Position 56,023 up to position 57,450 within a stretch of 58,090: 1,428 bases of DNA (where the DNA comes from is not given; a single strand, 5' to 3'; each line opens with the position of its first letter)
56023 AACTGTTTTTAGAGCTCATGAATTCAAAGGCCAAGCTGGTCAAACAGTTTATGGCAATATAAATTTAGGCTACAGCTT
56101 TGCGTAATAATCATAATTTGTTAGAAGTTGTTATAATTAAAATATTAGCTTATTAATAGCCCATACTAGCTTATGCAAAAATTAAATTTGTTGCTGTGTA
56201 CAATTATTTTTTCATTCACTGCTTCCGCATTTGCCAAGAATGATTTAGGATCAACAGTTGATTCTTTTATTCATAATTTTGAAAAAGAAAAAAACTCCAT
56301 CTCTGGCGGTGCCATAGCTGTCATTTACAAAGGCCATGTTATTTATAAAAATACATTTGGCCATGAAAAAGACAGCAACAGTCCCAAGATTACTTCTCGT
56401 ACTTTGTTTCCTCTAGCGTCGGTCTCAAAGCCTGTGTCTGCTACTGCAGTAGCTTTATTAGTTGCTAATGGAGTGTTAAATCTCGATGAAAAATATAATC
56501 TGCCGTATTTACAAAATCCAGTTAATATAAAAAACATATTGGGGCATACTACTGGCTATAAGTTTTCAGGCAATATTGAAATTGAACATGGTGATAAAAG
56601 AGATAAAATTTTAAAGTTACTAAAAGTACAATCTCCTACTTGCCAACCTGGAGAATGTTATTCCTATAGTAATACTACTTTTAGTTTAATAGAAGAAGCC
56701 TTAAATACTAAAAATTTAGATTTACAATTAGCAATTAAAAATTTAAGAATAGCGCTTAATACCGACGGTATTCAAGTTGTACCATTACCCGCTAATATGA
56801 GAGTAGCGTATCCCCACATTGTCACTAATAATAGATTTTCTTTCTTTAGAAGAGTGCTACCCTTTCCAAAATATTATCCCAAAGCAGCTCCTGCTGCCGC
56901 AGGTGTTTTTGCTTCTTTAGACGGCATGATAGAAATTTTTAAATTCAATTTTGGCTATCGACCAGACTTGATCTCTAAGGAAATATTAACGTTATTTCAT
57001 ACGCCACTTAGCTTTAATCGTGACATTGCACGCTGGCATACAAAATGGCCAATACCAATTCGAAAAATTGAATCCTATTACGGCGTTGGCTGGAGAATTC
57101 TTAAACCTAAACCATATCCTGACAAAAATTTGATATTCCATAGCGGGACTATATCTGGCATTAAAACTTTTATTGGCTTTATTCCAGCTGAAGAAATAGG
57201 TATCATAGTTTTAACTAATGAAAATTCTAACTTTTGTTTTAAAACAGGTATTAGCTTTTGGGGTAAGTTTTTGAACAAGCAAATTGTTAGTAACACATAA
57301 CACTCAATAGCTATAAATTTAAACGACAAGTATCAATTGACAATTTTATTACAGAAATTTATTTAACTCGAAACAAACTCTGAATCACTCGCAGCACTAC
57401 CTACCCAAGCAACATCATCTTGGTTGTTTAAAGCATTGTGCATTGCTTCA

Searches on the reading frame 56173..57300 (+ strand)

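Call 57: search_protein_families(library=pfam, proteins=[window:56173-57300:+], max_evalue=0.00001)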
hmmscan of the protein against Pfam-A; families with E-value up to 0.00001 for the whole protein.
window:56173-57300:+ (375 aa): 1 family
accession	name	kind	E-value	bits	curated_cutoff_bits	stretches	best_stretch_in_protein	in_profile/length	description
PF00144.29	Beta-lactamase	-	3.3e-34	119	27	1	39-352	7-312/329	Beta-lactamase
